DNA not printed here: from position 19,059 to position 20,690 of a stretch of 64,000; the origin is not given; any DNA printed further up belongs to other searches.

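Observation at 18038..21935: Operon of an exported PEGA/beta-barrel-like protein with two paralogous B12-binding radical SAM enzymes and no visible substrate gene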

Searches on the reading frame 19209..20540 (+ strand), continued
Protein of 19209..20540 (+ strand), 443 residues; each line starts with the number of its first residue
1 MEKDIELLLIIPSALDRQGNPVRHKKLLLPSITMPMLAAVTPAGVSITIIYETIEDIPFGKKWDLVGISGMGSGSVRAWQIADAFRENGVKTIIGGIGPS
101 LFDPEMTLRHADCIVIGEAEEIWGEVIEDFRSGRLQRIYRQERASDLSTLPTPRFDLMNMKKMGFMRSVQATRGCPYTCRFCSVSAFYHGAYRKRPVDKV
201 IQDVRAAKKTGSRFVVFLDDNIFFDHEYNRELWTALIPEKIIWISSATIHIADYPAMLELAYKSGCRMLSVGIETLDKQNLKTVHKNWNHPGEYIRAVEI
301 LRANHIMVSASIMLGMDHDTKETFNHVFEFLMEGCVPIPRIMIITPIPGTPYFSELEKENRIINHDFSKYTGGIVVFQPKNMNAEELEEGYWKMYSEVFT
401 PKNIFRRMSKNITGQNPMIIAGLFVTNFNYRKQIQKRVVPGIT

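Call 23: search_protein_families(library=ncbifam, proteins=[L018:7895-9019:-, L018:10494-11999:+, L018:11986-13308:+, L018:13308-14528:+, L018:14554-15369:+, L018:15377-16669:-, L081:13008-14012:+, L081:13999-16923:+, L076:11347-12681:+, L076:15347-18052:+], max_evalue=0.001)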
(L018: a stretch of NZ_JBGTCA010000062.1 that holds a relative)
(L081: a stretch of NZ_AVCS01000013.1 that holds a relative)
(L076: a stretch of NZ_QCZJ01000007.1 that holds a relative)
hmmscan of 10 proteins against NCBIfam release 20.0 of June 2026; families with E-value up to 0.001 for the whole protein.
L018:7895-9019:- (374 aa): 0 families

L018:10494-11999:+ (501 aa): 19 families
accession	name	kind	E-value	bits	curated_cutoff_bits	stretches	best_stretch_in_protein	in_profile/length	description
TIGR04367.1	HpnR_B12_rSAM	equivalog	1.3e-69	235.1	650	1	18-421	15-414/490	hopanoid C-3 methylase HpnR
TIGR02026.1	BchE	equivalog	8e-32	110.7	481.35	1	23-416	20-426/497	magnesium-protoporphyrin IX monomethyl ester anaerobic oxidative cyclase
NF040542.1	rSAM_RCCLKC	equivalog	2.1e-22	79.9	450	1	25-357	13-353/423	arsinothricin biosynthesis radical SAM protein ArsL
TIGR04479.1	bcpD_PhpK_rSAM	subfamily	1.5e-18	66.5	600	1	117-354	179-409/504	PhpK family radical SAM P-methyltransferase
TIGR03471.1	HpnJ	equivalog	2.3e-18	66.3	577.6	1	129-387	136-398/472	hopanoid biosynthesis associated radical SAM protein HpnJ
TIGR04014.1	B12_SAM_MJ_0865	equivalog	1.1e-17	64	360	1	51-372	30-354/434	methyl-coenzyme M reductase glutamine C-methyltransferase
NF033070.1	rSAM_AprD4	equivalog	3.7e-16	59.1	500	1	59-388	75-402/456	AprD4 family radical SAM diol-dehydratase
TIGR04072.2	rSAM_ladder_B12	equivalog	1.2e-15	57.2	360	1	66-313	80-307/443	lipid biosynthesis B12-binding/radical SAM protein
TIGR04013.1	B12_SAM_MJ_1487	hypoth_equivalog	3e-15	56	251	1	48-234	32-197/382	TIGR04013 family B12-binding domain/radical SAM domain-containing protein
TIGR04295.1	B12_rSAM_oligo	hypoth_equivalog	2.4e-14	52.8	400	1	92-386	105-391/422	TIGR04295 family B12-binding domain-containing radical SAM protein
TIGR03975.1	rSAM_ocin_1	subfamily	6.7e-14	51.3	281.85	1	52-316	121-391/606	RiPP maturation radical SAM C-methyltransferase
NF033712.0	B12_rSAM_KedN5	subfamily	1.4e-12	46.6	700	1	55-207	58-213/624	KedN5 family methylcobalamin-dependent radical SAM C-methyltransferase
NF050148.1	rSAM_ApyD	equivalog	2.9e-11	42.5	750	1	108-380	125-397/645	RiPP biosynthesis radical SAM protein ApyD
TIGR04190.1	B12_SAM_Ta0216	equivalog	1.3e-09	37.2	500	1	74-285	95-322/554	TIGR04190 family B12-binding domain/radical SAM domain protein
NF040546.1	rSAM_CUAEP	equivalog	9e-09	34.5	500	1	26-357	14-344/468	CUAEP/CCAEP-tail radical SAM (seleno)protein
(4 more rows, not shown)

L018:11986-13308:+ (440 aa): 13 families
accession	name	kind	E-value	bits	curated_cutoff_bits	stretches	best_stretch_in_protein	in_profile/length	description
TIGR00858.1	bioF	equivalog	6e-106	354.2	426.45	1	76-432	9-364/365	8-amino-7-oxononanoate synthase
TIGR01825.1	gly_Cac_T_rel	subfamily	9.2e-104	347.2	535.4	1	61-423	6-366/385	BioF/Kbl family PLP-dependent acyltransferase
NF047600.1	SerpalmtaseCFB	equivalog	2.2e-99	332.8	640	1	58-437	13-390/395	serine palmitoyltransferase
NF005394.0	PRK06939.1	equivalog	2.4e-95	319.6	460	1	58-432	11-387/397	glycine C-acetyltransferase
NF047599.1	SerpalmtaseBetaP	equivalog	2.5e-85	286.5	500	1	80-434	35-388/394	serine palmitoyltransferase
TIGR01822.1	2am3keto_CoA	equivalog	5.1e-75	252.8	493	1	65-430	14-381/393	glycine C-acetyltransferase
TIGR01821.1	5aminolev_synth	equivalog_domain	9.2e-72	242.1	338.55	1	87-437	44-395/402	5-aminolevulinate synthase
NF047603.1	SerpalmtaseAlphaP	equivalog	1.4e-62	211.7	670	1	79-428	36-385/399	serine palmitoyltransferase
NF005526.0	PRK07179.1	equivalog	7.5e-56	189.4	428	1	71-433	33-393/407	alpha-hydroxyketone-type quorum-sensing autoinducer synthase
NF005697.0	PRK07505.1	subfamily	1.1e-44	152.7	342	1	83-434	43-397/405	hypothetical protein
NF004608.1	PRK05937.1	equivalog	5.7e-34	117.5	399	1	120-339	41-259/366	8-amino-7-oxononanoate synthase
NF000586.1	PRK00011.1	subfamily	0.00031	19.6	335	1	235-365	170-297/404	serine hydroxymethyltransferase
NF004609.0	PRK05939.1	equivalog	0.00034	19.6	555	0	113-257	41-183/412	cystathionine gamma-synthase family protein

L018:13308-14528:+ (406 aa): 0 families

L018:14554-15369:+ (271 aa): 214 families (the best 25 are shown)
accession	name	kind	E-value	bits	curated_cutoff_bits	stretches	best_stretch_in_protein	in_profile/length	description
NF004825.0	PRK06181.1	equivalog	3.1e-50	170.9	215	1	4-268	3-261/268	SDR family oxidoreductase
NF005878.0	PRK07825.1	subfamily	4.6e-37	127.9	287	1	3-261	5-247/278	short chain dehydrogenase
NF004526.0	PRK05872.1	subfamily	1.6e-34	119.3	276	1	3-255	6-254/297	short-chain dehydrogenase/reductase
NF005806.0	PRK07666.1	equivalog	2.2e-34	118.8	286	1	3-196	3-193/239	3-ketoacyl-ACP reductase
NF052558.1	MBtsdlDhBudC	equivalog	3.7e-34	118.4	270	1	6-225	2-217/250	meso-2,3-butanediol dehydrogenase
NF006123.0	PRK08267.1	equivalog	7.6e-34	117.1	261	1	8-267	3-257/261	SDR family oxidoreductase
NF005495.0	PRK07109.1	subfamily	1.2e-33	116.8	264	1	4-264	5-261/334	SDR family oxidoreductase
NF006565.0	PRK09072.1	equivalog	1e-32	113.8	238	1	5-262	3-249/265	SDR family oxidoreductase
NF005594.0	PRK07326.1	equivalog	2.4e-32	112.4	271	1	4-197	3-191/237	SDR family oxidoreductase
NF005881.0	PRK07832.1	equivalog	3.5e-32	111.7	296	1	4-254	6-261/287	SDR family oxidoreductase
NF006074.0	PRK08220.1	equivalog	1.2e-30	107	312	1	3-200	4-188/251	2,3-dihydro-2,3-dihydroxybenzoate dehydrogenase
NF004196.0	PRK05650.1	equivalog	1.4e-30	106.3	297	1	8-269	3-263/272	SDR family oxidoreductase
NF004826.0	PRK06182.1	subfamily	3.1e-30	105.4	305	1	6-199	3-187/274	oxidoreductase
NF009093.0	PRK12429.1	subfamily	1e-29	103.7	258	1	5-216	3-210/259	3-hydroxybutyrate dehydrogenase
NF004198.0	PRK05653.1-3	equivalog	3.1e-29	102.2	296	1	4-226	4-223/248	3-oxoacyl-ACP reductase FabG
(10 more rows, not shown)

L018:15377-16669:- (430 aa): 7 families
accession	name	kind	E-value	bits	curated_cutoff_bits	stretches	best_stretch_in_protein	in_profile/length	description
NF051859.1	AlbFlvMonOxTrpSyn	equivalog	1e-34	119.9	700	1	19-385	40-416/457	bifunctional albaflavenone monooxygenase/terpene synthase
NF050147.1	aminopyruv_ApyO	equivalog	8.9e-34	116.9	525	1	64-408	65-403/444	RiPP biosynthesis cytochrome P450 ApyO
NF045812.1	PentlenOxigase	equivalog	8.5e-31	107.3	800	1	20-388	23-399/444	pentalenene oxygenase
NF053744.1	FAProxCypCBc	equivalog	4.3e-14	51.9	600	1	206-401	200-387/416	CYP152 family fatty-acid peroxygenase CypC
TIGR04538.1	P450_cycloAA_1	subfamily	1e-13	50.9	500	1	13-390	5-358/395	cytochrome P450, cyclodipeptide synthase-associated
NF041177.1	Cyp119_Thmprot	equivalog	1.1e-06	27.7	680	1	246-394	208-336/368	cytochrome P450 Cyp119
NF045816.1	PentlenlactSyn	equivalog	0.00073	18.3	700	0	316-394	289-362/396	pentalenolactone synthase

L081:13008-14012:+ (334 aa): 0 families

L081:13999-16923:+ (974 aa): 67 families (the best 25 are shown)
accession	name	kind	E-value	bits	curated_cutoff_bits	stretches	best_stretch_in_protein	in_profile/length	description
NF053554.1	prodigi_MAP_PigE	equivalog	3.3e-84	283.7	850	4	222-464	504-729/837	prodigiosin MAP biosynthesis aminotransferase PigE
NF008570.0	PRK11522.1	equivalog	2.5e-53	181.3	612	2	223-530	175-452/464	putrescine aminotransferase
TIGR00707.1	argD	subfamily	4e-47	160.8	410.05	2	220-531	112-379/381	acetylornithine/succinylornithine family transaminase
NF005993.0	PRK08117.1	subfamily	2.4e-45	154.9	574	2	225-466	131-371/433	aspartate aminotransferase family protein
NF002325.0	PRK01278.1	subfamily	1.8e-41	142.1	372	2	300-532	173-386/395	acetylornithine transaminase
NF004426.0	PRK05769.1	equivalog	6.2e-41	140.6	552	2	224-530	142-435/441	acetyl ornithine aminotransferase family protein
TIGR03372.1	putres_am_tran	equivalog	1.4e-39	136.3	658.65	2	303-520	225-430/442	putrescine aminotransferase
NF002874.0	PRK03244.1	equivalog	6.8e-37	127.2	457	2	222-531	127-391/399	acetylornithine transaminase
NF003145.0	PRK04073.1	equivalog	6.6e-35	120.4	656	1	208-473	118-356/396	ornithine--oxo-acid transaminase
NF003468.0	PRK05093.1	subfamily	8e-34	117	522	1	218-526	125-393/405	acetylornithine/succinyldiaminopimelate transaminase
NF006733.0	PRK09264.1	subfamily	2.1e-33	115.5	438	2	223-466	129-364/425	diaminobutyrate--2-oxoglutarate transaminase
NF005386.0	PRK06931.1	equivalog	1.1e-32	113.3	753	2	305-526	228-446/461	diaminobutyrate--2-oxoglutarate transaminase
NF045491.1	LysJ_Sulfobales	equivalog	2e-32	112.5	700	2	222-463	112-328/386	[LysW]-aminoadipate semialdehyde/glutamate semialdehyde transaminase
TIGR00508.1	bioA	equivalog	5.2e-32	110.9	405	1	220-464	120-364/419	adenosylmethionine--8-amino-7-oxononanoate transaminase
TIGR00709.1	dat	subfamily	1.8e-31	109.2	401.6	2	227-464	132-367/442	diaminobutyrate--2-oxoglutarate transaminase family protein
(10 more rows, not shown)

L076:11347-12681:+ (444 aa): 8 families
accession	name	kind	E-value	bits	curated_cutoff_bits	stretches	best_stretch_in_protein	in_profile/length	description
NF051859.1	AlbFlvMonOxTrpSyn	equivalog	8.7e-38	130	700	1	28-437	43-452/457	bifunctional albaflavenone monooxygenase/terpene synthase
NF050147.1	aminopyruv_ApyO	equivalog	7.3e-34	117.2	525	1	86-420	78-401/444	RiPP biosynthesis cytochrome P450 ApyO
NF045812.1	PentlenOxigase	equivalog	6.9e-31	107.6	800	1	33-419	29-416/444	pentalenene oxygenase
TIGR04538.1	P450_cycloAA_1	subfamily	3.8e-14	52.3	500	1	210-412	179-366/395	cytochrome P450, cyclodipeptide synthase-associated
NF053744.1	FAProxCypCBc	equivalog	3.6e-10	39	600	1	308-421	275-393/416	CYP152 family fatty-acid peroxygenase CypC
NF041802.1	P450_SolI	exception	5.5e-05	21.8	850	1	246-412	250-395/424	solanimycin biosynthesis cytochrome P450 SolI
TIGR04515.1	P450_rel_GT_act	subfamily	9e-05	22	343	1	308-376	259-327/386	P450-derived glycosyltransferase activator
NF041177.1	Cyp119_Thmprot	equivalog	0.00029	19.7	680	1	310-410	243-338/368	cytochrome P450 Cyp119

L076:15347-18052:+ (901 aa): 67 families (the best 25 are shown)
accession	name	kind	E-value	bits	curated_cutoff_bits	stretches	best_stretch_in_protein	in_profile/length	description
NF053554.1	prodigi_MAP_PigE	equivalog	1.1e-66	225.8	850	4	170-413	496-730/837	prodigiosin MAP biosynthesis aminotransferase PigE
TIGR00508.1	bioA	equivalog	9.8e-44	149.6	405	2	179-417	126-370/419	adenosylmethionine--8-amino-7-oxononanoate transaminase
NF008570.0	PRK11522.1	equivalog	2.2e-41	141.9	612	2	183-484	182-458/464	putrescine aminotransferase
TIGR00707.1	argD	subfamily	4e-39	134.5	410.05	2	180-450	119-362/381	acetylornithine/succinylornithine family transaminase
NF004426.0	PRK05769.1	equivalog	4.3e-37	127.9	552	2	181-425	146-392/441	acetyl ornithine aminotransferase family protein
NF004624.0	PRK05964.1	equivalog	2.3e-35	121.9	494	2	179-420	139-380/427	adenosylmethionine--8-amino-7-oxononanoate transaminase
NF002874.0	PRK03244.1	equivalog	5.5e-35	120.9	457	1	31-429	28-358/399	acetylornithine transaminase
TIGR01885.1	Orn_aminotrans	equivalog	3.2e-33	115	378.4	1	178-430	130-368/402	ornithine--oxo-acid transaminase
TIGR03372.1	putres_am_tran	equivalog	5.2e-33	114.6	658.65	2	183-451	170-425/442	putrescine aminotransferase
NF002325.0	PRK01278.1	subfamily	1.8e-32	112.5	372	2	180-450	124-368/395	acetylornithine transaminase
NF005993.0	PRK08117.1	subfamily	4.3e-32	111.2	574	1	171-414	121-371/433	aspartate aminotransferase family protein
NF005685.0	PRK07483.1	equivalog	4.6e-31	108.1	485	1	184-418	130-373/444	aspartate aminotransferase family protein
NF005443.0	PRK07030.1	equivalog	3.7e-29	101.6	729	2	181-415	144-387/451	adenosylmethionine--8-amino-7-oxononanoate transaminase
NF003145.0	PRK04073.1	equivalog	4.1e-27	94.7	656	1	179-414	134-349/396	ornithine--oxo-acid transaminase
NF002797.0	PRK02936.1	equivalog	6.3e-27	94.3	496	1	179-450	115-359/385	acetylornithine transaminase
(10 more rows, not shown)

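Call 24: find_encoding_contigs(protein=P0001, flank=10000, max_places=3)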
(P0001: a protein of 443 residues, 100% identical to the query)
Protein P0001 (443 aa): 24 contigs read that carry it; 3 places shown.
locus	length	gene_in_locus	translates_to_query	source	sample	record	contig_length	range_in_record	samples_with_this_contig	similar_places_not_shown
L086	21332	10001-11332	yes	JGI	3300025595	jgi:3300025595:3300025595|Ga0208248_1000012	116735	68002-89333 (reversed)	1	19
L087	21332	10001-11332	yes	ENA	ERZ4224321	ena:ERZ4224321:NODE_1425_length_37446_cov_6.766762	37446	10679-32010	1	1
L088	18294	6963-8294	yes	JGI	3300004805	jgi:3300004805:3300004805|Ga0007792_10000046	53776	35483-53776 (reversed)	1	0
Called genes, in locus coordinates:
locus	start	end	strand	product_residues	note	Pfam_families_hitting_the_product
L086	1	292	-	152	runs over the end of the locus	-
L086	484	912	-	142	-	PF01451:LMWPc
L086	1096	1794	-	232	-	PF18978:DUF5714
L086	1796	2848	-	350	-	PF01758:SBF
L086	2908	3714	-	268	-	PF01135:PCMT, PF01728:FtsJ (weak), PF13489:Methyltransf_23, PF01209:Ubie_methyltran, PF13847:Methyltransf_31, PF08241:Methyltransf_11, PF08242:Methyltransf_12, PF13649:Methyltransf_25, +2 more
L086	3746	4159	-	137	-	PF00581:Rhodanese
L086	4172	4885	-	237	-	PF02683:DsbD_TM, PF13386:DsbD_2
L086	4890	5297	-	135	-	-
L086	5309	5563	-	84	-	PF13192:Thioredoxin_3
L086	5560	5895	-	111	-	PF01022:HTH_5, PF12840:HTH_20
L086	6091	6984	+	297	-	PF08545:ACP_syn_III (weak), PF08541:ACP_syn_III_C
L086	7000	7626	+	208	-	PF01852:START (weak)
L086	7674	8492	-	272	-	PF01738:DLH, PF12146:Hydrolase_4 (faint)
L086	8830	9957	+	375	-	PF13568:OMP_b-brl_2 (faint)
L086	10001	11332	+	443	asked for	PF02310:B12-binding (weak), PF04055:Radical_SAM, PF13282:DUF4070 (weak)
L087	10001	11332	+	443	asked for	PF02310:B12-binding (weak), PF04055:Radical_SAM, PF13282:DUF4070 (weak)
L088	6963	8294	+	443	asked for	PF02310:B12-binding (weak), PF04055:Radical_SAM, PF13282:DUF4070 (weak)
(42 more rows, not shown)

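Call 25: find_encoding_contigs(protein=P0008, flank=8000, max_places=2)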
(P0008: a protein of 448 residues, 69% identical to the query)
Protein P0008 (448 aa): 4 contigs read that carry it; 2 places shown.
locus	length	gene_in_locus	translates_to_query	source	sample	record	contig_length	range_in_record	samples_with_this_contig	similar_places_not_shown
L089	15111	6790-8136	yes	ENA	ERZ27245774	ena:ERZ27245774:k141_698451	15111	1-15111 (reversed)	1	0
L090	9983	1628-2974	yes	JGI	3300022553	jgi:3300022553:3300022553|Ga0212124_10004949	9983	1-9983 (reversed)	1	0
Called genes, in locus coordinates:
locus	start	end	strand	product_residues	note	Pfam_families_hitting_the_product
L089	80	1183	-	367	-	PF01594:AI-2E_transport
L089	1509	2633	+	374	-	PF00583:Acetyltransf_1 (faint)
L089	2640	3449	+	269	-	PF00106:adh_short, PF08659:KR, PF13561:adh_short_C2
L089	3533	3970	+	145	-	-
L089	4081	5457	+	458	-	PF01103:Omp85 (faint)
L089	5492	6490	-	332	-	-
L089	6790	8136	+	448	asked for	PF19864:Radical_SAM_N2 (faint), PF04055:Radical_SAM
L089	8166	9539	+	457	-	PF02310:B12-binding, PF04055:Radical_SAM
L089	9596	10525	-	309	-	PF01145:Band_7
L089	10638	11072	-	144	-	PF03544:TonB_C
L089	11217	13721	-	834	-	PF13620:CarboxypepD_reg (weak), PF13715:CarbopepD_reg_2, PF18939:DUF5686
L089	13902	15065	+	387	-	PF22020:RlmL_1st, PF02926:THUMP, PF01170:UPF0020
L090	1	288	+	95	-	?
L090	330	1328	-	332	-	-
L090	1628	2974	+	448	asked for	PF19864:Radical_SAM_N2 (faint), PF04055:Radical_SAM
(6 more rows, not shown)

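Call 26: find_encoding_contigs(protein=P0015, flank=8000, max_places=2)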
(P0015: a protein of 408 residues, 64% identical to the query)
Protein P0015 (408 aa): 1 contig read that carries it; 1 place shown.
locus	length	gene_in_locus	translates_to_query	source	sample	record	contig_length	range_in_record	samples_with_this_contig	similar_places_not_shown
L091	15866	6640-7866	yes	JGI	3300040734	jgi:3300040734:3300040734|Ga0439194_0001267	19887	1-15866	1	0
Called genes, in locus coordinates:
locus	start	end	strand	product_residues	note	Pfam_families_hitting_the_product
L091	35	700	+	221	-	PF04951:Peptidase_M55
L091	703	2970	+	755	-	-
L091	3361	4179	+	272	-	PF13938:DUF4213, PF04016:DUF364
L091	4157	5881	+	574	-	PF03266:NTPase_1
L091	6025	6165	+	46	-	-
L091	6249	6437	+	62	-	-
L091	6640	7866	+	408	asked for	PF04055:Radical_SAM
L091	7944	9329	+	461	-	PF02310:B12-binding, PF04055:Radical_SAM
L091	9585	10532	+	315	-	PF19777:DUF6263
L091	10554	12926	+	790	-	PF13620:CarboxypepD_reg, PF13715:CarbopepD_reg_2, PF00593:TonB_dep_Rec_b-barrel (weak), PF14905:OMP_b-brl_3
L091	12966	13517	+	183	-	PF13787:HXXEE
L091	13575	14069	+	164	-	PF12681:Glyoxalase_2, PF00903:Glyoxalase, PF22677:Ble-like_N (faint)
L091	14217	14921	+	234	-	PF00072:Response_reg (weak), PF04397:LytTR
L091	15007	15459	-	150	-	PF09345:SiaC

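Call 27: find_encoding_contigs(protein=P0009, flank=8000, max_places=2)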
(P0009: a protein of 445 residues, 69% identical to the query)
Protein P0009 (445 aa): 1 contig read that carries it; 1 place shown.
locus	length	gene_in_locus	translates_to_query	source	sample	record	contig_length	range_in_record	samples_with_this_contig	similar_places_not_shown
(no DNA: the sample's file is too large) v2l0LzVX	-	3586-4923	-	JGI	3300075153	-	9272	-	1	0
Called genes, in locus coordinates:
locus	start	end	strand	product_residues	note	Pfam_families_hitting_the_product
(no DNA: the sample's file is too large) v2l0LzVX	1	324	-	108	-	?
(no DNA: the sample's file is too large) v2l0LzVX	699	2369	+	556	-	-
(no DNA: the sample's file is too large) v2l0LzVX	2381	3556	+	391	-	PF13353:Fer4_12 (faint), PF04055:Radical_SAM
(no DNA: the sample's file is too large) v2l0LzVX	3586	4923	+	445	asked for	PF02310:B12-binding (weak), PF04055:Radical_SAM, PF13282:DUF4070 (weak)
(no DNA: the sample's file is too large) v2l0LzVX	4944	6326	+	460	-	PF02310:B12-binding, PF04055:Radical_SAM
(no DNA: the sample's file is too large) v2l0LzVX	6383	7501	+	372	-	PF00248:Aldo_ket_red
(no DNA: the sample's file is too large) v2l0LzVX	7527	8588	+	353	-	PF08240:ADH_N, PF16912:Glu_dehyd_C (weak), PF00107:ADH_zinc_N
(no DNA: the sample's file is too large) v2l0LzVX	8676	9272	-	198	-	?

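Call 38: search_solved_structures(query=window:19209-20540:+, max_evalue=0.001)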
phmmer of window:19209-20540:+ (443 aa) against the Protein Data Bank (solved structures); distinct sequences matched with E-value up to 0.001: 3.
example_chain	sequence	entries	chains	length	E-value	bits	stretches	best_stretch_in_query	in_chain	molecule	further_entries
9ccb_A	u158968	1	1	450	1.9e-16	63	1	93-356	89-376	Radical SAM core domain-containing protein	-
6fd2_B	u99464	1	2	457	2.5e-11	46.1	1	143-353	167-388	Putative apramycin biosynthetic oxidoreductase 4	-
9n1b_A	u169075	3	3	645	5.8e-10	41.6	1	129-391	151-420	Radical SAM protein | Radical SAM enzyme CysS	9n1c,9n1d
